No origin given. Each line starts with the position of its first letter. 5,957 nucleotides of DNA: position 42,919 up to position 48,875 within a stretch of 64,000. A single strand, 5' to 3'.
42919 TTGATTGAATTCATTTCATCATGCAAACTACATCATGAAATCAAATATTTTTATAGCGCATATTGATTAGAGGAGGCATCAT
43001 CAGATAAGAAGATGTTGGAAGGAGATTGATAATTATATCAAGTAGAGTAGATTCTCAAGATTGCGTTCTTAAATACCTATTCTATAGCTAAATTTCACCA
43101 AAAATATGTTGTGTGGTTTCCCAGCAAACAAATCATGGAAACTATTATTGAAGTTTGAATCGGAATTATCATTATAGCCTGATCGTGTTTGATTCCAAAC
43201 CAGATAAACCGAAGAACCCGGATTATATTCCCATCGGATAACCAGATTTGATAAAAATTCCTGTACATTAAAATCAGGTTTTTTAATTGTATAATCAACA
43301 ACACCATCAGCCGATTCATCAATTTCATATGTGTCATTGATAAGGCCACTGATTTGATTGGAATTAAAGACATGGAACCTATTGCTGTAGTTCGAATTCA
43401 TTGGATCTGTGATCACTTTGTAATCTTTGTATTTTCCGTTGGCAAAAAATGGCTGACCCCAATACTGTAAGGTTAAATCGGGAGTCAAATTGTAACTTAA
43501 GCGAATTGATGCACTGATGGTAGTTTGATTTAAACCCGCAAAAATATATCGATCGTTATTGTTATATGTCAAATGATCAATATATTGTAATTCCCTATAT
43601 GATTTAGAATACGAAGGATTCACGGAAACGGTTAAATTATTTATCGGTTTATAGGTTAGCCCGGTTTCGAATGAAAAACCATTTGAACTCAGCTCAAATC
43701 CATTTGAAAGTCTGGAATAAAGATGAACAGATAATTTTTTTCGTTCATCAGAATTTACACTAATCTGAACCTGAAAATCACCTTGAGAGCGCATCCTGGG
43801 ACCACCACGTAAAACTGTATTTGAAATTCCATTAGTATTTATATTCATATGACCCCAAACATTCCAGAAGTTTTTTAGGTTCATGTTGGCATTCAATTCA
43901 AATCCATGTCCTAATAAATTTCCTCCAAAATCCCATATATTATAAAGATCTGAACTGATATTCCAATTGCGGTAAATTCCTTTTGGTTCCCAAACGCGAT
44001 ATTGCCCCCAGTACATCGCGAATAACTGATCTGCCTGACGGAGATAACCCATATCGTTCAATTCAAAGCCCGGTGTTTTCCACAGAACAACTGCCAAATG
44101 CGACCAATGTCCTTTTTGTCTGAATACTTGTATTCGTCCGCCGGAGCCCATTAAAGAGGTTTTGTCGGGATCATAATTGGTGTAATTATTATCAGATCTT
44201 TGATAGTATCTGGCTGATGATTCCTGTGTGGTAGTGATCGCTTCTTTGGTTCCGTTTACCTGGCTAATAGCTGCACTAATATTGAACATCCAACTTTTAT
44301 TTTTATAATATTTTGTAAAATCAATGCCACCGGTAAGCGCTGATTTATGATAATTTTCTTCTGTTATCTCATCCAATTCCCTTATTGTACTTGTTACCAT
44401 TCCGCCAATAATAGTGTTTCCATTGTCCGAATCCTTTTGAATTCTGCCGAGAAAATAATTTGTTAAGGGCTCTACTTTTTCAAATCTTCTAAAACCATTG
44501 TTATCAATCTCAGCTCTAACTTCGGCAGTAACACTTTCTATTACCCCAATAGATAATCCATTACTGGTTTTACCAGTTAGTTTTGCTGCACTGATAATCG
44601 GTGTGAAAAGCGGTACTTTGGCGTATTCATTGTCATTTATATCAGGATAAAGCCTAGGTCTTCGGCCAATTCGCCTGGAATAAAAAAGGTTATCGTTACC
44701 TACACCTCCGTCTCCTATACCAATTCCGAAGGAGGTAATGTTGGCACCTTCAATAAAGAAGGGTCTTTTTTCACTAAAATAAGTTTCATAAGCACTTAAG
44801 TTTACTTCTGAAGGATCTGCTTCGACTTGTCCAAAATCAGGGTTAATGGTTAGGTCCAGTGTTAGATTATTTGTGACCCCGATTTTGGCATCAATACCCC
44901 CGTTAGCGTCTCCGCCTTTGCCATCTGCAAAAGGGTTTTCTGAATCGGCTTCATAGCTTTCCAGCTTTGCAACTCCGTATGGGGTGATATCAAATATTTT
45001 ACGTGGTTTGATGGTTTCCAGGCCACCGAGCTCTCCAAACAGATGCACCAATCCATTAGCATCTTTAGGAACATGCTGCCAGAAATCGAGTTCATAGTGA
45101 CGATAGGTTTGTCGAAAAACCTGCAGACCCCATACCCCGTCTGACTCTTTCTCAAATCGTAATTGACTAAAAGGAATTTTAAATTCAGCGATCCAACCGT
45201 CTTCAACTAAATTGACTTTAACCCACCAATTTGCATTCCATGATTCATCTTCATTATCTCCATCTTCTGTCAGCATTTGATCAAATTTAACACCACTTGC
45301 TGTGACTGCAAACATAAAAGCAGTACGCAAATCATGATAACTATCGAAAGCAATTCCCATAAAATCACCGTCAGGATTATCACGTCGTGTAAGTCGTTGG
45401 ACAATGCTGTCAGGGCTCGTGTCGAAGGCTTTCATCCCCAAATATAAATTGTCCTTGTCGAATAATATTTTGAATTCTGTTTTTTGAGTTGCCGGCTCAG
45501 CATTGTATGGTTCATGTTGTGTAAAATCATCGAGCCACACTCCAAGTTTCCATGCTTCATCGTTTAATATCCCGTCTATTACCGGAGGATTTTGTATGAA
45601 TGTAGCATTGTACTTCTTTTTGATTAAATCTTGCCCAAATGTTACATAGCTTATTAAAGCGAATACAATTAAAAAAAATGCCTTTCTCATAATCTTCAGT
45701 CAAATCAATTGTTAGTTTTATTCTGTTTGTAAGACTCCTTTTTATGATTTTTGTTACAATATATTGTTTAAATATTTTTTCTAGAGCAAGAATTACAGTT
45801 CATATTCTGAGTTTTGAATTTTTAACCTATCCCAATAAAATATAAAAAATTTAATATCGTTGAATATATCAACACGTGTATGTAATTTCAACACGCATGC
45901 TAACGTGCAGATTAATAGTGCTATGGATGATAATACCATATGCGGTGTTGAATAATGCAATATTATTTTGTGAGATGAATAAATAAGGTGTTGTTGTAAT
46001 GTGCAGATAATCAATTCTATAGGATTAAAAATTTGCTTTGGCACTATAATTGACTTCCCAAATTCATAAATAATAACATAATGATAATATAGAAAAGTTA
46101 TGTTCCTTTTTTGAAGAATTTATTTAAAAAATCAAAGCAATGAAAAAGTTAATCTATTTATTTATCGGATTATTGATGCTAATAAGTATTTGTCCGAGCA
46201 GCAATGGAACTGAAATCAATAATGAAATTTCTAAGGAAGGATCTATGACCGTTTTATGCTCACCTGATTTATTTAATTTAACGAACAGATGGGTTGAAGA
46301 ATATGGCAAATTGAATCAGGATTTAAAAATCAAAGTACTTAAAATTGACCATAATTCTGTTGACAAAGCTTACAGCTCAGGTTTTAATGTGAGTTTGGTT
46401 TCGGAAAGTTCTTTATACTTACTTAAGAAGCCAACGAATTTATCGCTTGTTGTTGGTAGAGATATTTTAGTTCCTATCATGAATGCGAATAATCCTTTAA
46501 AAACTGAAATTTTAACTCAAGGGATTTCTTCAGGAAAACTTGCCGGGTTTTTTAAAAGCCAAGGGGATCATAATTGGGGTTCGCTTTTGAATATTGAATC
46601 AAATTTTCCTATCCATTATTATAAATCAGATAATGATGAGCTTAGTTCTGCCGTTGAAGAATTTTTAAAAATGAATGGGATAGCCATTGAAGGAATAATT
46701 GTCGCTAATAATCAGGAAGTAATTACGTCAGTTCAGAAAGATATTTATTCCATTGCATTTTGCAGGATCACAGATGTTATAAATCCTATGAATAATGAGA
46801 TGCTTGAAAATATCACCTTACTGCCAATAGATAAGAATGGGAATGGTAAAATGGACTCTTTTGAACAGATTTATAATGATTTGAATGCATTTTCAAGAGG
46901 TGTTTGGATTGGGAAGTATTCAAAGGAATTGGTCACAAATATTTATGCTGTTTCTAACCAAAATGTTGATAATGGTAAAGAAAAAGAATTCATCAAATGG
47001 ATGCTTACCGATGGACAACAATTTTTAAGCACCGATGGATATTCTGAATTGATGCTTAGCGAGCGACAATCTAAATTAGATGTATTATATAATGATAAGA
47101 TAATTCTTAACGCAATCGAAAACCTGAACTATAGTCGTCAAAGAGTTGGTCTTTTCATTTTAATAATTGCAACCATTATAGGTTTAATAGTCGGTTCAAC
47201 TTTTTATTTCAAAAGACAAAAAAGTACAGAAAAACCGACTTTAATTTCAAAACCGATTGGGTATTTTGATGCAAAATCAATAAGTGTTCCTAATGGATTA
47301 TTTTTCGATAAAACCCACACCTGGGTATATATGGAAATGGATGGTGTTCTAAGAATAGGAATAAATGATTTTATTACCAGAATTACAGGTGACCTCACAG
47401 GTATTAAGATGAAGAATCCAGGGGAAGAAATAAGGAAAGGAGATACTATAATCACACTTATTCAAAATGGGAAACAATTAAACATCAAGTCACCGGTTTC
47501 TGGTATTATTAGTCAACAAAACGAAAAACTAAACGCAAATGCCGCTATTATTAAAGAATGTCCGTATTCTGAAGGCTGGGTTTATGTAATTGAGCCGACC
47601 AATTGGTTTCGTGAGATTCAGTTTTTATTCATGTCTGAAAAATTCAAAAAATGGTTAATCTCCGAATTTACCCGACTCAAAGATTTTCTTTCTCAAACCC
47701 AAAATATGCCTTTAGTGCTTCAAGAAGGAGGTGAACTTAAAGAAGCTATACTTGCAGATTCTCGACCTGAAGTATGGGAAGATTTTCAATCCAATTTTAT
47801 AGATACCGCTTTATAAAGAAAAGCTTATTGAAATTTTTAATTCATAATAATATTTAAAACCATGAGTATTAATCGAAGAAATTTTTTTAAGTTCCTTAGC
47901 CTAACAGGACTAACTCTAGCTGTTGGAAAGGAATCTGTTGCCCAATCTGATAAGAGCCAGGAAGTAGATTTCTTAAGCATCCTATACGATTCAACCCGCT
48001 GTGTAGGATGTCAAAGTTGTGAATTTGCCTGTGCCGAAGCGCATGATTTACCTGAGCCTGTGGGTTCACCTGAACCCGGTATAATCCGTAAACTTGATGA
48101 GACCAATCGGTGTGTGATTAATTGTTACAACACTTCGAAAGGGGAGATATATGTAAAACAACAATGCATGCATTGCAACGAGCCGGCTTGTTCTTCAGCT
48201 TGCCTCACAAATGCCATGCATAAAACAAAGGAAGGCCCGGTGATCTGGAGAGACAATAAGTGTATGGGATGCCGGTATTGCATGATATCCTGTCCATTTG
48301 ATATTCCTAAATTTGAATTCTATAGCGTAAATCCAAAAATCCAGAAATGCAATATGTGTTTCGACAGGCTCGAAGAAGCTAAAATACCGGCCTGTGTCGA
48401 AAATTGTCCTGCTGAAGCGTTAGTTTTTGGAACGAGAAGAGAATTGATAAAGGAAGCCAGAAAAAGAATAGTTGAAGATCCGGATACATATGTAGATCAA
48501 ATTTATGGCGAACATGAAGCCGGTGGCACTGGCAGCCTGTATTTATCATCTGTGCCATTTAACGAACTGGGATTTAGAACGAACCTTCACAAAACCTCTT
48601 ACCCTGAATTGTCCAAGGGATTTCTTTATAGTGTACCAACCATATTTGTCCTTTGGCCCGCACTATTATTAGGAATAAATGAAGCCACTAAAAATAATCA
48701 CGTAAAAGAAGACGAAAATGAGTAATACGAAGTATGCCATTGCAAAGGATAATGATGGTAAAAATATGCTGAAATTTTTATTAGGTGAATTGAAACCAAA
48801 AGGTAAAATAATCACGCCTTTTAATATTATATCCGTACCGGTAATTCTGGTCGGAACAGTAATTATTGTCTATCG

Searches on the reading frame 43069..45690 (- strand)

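Call 81: search_protein_families(library=pfam, proteins=[window:43069-45690:-], max_evalue=0.00001)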
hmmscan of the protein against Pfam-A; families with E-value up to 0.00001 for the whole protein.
window:43069-45690:- (873 aa): 2 families
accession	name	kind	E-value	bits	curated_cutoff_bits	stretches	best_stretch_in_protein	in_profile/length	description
PF19313.5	DUF5916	-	6.8e-70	236.8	22.6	1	255-870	19-562/572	Domain of unknown function (DUF5916)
PF06452.16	CBM9_1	-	9.8e-07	29.3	23.4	1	38-190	1-145/185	Carbohydrate family 9 binding domain-like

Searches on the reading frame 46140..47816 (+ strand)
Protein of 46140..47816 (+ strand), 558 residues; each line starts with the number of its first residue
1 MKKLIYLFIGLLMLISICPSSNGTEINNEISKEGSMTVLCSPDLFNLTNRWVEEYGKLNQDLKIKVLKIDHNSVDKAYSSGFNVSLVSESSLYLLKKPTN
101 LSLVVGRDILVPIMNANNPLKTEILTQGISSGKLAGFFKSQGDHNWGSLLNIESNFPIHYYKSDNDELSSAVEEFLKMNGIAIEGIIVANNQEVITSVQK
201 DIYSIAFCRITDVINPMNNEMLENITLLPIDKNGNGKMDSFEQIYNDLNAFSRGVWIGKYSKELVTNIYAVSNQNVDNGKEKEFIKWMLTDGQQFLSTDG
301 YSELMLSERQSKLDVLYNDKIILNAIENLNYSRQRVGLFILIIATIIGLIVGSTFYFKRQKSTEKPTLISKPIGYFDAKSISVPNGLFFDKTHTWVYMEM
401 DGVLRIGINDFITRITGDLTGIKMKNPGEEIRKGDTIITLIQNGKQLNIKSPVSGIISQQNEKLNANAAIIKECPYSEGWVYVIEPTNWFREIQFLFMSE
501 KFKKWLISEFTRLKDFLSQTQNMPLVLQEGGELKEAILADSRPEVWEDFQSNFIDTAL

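Call 81: search_protein_families(library=pfam, proteins=[window:46140-47816:+], max_evalue=0.00001)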
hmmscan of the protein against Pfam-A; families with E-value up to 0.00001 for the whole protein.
window:46140-47816:+ (558 aa): 1 family
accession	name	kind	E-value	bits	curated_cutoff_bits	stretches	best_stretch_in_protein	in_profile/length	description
PF01597.25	GCV_H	-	6.8e-21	74.9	22.2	1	388-505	2-118/122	Glycine cleavage H-protein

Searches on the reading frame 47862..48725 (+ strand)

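Call 81: search_protein_families(library=pfam, proteins=[window:47862-48725:+], max_evalue=0.00001)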
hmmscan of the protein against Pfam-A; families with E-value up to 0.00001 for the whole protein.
window:47862-48725:+ (287 aa): 3 families
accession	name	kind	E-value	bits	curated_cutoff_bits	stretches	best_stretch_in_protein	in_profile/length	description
PF13247.11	Fer4_11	-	1.3e-20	73.8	26.2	1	96-192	4-100/100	4Fe-4S dicluster domain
PF12797.12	Fer4_2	-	6e-07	29.5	24.5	0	129-146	5-22/22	4Fe-4S binding domain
PF12838.12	Fer4_7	-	1.2e-06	29.3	27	0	101-148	1-52/52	4Fe-4S dicluster domain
